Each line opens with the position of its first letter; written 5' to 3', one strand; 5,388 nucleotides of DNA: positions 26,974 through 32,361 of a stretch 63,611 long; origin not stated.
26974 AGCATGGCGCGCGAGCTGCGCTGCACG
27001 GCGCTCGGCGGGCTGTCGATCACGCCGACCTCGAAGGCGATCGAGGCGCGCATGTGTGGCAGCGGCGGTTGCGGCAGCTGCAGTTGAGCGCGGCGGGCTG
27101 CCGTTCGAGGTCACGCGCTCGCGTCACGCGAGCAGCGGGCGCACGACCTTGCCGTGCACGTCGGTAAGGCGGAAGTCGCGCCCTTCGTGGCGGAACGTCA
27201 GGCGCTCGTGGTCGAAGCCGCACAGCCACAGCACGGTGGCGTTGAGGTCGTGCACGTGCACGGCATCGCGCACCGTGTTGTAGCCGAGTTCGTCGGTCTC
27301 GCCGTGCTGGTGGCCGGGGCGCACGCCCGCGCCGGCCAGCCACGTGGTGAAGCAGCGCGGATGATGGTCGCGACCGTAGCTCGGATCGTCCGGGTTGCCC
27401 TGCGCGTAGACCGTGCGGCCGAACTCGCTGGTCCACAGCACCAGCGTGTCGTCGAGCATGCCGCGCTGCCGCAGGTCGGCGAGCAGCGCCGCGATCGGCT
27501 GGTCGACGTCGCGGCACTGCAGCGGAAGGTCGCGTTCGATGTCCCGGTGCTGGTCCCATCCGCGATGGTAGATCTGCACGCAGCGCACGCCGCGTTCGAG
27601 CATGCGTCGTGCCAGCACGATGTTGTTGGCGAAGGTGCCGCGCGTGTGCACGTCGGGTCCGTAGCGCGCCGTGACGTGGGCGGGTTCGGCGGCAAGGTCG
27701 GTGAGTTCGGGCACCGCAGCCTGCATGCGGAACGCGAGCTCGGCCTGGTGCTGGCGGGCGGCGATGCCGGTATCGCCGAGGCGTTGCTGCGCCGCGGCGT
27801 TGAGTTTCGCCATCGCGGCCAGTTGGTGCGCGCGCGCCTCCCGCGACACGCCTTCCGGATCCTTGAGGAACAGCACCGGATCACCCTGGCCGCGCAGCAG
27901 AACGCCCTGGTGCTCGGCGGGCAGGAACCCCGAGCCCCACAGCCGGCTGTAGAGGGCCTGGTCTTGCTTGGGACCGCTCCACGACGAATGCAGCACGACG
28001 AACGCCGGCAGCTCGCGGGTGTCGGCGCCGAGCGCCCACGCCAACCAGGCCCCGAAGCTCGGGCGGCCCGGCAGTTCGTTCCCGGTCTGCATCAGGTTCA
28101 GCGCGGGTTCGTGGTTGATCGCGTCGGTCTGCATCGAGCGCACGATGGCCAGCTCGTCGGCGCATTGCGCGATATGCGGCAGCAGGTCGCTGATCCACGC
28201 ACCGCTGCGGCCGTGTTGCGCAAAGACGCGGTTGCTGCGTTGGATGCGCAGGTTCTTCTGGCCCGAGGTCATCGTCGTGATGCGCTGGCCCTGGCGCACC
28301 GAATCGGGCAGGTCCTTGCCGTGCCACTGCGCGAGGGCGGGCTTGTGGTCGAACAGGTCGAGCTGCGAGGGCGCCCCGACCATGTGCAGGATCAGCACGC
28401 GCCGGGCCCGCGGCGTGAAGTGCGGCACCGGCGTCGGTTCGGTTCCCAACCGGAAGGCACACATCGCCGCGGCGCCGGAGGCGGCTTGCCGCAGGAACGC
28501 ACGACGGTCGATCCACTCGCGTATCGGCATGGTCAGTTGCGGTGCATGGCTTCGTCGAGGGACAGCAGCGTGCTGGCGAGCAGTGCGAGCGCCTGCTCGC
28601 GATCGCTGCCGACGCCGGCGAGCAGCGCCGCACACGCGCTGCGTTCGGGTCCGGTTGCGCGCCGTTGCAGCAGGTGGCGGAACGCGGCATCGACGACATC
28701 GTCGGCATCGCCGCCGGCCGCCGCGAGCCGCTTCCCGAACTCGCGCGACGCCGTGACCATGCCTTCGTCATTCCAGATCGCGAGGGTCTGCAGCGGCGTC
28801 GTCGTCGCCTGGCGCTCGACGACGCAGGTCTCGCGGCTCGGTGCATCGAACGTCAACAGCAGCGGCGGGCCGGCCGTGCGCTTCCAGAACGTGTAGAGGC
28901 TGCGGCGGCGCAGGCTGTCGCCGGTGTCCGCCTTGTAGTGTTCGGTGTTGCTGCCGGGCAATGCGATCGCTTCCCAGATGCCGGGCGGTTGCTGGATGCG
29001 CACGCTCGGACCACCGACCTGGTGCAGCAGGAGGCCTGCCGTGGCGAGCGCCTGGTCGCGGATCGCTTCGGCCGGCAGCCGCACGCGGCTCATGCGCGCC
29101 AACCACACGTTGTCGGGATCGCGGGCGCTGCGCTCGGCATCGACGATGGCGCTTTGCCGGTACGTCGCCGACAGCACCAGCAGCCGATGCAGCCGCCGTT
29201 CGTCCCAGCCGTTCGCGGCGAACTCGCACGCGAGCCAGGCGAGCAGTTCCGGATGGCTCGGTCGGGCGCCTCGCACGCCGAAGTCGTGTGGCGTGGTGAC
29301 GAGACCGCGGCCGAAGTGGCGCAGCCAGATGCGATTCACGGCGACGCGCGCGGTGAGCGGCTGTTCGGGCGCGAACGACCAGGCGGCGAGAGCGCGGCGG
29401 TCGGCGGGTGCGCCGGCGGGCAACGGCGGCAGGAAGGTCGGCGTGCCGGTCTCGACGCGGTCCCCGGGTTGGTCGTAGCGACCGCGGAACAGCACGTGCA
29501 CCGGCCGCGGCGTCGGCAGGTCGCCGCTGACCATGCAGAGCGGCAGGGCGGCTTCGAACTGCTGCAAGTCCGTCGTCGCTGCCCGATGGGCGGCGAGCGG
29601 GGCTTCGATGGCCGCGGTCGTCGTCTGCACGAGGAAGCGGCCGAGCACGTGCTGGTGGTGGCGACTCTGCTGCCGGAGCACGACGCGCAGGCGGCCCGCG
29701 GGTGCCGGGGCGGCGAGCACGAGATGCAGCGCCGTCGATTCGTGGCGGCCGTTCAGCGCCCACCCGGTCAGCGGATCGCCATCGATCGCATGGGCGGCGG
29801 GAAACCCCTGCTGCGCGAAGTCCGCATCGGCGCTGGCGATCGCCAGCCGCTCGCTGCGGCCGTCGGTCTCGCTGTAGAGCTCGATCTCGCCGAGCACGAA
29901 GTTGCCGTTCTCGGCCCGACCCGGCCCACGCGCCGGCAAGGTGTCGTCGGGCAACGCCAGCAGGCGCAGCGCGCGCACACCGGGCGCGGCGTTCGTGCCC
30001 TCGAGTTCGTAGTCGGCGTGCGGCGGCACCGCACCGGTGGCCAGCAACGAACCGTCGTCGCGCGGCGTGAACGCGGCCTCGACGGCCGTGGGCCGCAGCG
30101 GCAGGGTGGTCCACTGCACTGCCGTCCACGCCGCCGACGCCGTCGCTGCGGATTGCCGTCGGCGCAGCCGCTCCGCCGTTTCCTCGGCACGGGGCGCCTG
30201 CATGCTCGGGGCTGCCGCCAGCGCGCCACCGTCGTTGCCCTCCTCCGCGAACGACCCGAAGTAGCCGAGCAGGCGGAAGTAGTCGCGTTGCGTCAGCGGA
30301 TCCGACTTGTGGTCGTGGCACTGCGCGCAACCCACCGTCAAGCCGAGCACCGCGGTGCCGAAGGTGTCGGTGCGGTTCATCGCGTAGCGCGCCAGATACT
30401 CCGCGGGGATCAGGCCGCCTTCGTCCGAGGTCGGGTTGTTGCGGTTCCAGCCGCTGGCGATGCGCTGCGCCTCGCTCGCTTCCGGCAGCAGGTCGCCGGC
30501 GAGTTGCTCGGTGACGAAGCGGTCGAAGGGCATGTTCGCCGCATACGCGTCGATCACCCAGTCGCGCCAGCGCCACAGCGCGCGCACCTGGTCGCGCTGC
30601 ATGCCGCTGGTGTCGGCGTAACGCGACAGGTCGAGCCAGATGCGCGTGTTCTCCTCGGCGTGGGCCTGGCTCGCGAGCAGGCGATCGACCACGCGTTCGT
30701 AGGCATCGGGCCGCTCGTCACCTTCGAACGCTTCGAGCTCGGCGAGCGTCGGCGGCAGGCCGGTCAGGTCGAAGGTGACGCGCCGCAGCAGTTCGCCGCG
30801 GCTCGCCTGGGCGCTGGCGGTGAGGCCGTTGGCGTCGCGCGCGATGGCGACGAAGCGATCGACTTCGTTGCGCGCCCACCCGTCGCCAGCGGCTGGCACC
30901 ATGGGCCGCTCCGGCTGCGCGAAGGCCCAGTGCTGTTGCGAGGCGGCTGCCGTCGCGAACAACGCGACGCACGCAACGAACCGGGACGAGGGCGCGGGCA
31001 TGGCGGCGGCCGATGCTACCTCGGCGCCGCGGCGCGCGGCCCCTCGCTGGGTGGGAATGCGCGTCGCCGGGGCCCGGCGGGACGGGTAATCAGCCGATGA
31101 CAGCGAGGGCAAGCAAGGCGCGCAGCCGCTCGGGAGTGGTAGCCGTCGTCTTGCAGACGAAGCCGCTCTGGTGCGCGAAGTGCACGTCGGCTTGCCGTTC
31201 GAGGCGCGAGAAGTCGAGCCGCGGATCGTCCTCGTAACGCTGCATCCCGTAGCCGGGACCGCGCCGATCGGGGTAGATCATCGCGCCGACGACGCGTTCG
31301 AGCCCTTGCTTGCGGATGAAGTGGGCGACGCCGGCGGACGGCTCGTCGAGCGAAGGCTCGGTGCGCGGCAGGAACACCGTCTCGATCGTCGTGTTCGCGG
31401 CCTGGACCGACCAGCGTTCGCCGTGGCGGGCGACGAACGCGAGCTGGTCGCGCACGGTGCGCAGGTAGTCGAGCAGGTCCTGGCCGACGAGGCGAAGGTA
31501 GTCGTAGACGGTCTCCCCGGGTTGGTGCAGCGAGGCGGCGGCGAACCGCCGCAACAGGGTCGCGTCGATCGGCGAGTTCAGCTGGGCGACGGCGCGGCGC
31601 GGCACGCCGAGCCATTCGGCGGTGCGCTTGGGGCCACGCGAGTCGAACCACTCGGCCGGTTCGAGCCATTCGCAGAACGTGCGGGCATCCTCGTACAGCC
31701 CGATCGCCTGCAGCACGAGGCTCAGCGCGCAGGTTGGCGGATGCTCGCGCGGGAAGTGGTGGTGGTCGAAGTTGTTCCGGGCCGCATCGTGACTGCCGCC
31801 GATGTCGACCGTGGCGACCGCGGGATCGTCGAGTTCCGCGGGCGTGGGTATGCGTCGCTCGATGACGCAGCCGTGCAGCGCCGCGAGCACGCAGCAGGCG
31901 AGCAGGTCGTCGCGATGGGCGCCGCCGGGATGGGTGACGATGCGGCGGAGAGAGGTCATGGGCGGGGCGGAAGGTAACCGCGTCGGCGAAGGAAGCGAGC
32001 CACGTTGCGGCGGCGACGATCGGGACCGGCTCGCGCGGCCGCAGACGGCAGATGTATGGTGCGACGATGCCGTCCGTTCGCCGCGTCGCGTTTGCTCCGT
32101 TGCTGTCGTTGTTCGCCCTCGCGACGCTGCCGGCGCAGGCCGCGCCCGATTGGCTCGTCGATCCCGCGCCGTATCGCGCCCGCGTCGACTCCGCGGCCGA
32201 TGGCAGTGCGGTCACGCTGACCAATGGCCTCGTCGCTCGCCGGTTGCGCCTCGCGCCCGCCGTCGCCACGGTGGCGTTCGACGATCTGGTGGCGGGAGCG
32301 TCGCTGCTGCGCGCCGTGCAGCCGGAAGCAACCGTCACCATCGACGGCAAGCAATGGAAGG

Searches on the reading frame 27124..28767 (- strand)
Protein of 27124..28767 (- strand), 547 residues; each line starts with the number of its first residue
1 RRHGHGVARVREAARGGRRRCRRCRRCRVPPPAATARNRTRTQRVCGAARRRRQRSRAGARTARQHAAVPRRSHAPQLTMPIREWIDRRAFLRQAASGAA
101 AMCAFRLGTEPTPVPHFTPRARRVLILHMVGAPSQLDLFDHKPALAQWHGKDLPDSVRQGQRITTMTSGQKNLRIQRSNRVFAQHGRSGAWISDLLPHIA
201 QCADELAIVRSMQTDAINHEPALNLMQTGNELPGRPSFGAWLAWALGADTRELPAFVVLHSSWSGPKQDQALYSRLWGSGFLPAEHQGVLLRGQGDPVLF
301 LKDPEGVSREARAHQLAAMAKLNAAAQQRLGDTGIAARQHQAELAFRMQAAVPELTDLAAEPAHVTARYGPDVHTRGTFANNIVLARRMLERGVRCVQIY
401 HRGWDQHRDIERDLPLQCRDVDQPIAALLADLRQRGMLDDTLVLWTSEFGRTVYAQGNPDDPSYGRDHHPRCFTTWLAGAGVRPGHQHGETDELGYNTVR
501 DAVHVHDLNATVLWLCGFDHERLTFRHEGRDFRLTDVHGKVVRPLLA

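Call 14: search_protein_families(library=pfam, proteins=[window:27124-28767:-], max_evalue=0.001)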
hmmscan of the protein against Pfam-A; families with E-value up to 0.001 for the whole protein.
window:27124-28767:- (547 aa): 1 family
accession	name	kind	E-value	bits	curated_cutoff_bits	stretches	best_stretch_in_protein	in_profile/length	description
PF07394.17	DUF1501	-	4.1e-149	497.4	27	1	121-545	1-389/390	Protein of unknown function (DUF1501)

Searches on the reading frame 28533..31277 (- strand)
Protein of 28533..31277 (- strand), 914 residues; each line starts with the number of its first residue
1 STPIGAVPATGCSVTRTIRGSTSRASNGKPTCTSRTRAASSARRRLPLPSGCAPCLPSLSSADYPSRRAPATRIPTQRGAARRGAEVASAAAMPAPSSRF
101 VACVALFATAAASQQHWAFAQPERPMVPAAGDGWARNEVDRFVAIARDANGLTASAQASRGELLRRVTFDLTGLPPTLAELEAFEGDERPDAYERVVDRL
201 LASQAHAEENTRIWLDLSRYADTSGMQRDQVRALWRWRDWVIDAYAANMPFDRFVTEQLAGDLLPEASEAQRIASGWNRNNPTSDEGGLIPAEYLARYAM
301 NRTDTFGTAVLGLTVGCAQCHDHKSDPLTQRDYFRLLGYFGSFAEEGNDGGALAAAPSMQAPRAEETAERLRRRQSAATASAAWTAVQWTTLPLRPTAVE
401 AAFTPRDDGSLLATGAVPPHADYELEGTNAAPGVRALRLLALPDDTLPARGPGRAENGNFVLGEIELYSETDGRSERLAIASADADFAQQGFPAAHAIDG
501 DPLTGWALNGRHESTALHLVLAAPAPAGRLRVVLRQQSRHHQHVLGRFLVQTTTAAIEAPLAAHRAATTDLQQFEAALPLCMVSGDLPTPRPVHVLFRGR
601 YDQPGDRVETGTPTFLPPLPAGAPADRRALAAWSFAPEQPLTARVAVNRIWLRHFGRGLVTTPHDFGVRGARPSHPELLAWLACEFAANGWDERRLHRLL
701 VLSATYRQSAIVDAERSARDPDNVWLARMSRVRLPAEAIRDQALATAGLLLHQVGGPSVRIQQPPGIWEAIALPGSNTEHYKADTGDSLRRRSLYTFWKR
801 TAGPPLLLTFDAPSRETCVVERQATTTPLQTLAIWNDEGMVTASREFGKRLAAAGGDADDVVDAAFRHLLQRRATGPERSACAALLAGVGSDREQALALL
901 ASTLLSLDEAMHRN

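Call 16: search_protein_families(library=pfam, proteins=[window:28533-31277:-], max_evalue=0.001)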
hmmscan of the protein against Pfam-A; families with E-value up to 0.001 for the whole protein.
window:28533-31277:- (914 aa): 2 families
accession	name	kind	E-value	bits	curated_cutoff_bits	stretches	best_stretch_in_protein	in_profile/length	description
PF07587.16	PSD1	-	4e-90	301.9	28.5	1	627-885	2-243/244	Protein of unknown function (DUF1553)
PF07583.16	PSCyt2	-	6.7e-75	252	29.8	1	138-343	1-207/209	Protein of unknown function (DUF1549)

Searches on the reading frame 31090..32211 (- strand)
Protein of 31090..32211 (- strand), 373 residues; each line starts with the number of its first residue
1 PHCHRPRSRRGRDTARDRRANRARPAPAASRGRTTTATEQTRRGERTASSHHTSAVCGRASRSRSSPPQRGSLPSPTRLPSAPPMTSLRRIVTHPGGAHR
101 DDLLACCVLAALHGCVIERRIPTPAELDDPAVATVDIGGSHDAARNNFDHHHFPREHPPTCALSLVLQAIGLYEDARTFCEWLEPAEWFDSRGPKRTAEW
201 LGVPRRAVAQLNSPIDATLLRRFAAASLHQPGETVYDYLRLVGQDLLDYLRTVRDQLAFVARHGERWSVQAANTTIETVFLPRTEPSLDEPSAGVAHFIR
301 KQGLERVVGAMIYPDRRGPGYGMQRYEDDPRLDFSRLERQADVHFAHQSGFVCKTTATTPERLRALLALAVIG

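Call 16: search_protein_families(library=pfam, proteins=[window:31090-32211:-], max_evalue=0.001)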
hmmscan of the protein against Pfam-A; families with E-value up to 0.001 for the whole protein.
window:31090-32211:- (373 aa): 1 family
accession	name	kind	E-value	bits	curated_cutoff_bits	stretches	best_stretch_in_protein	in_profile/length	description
PF03690.18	MYG1_exonuc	-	1.4e-08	35.2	22.1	1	91-152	2-64/318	Uncharacterised protein family (UPF0160)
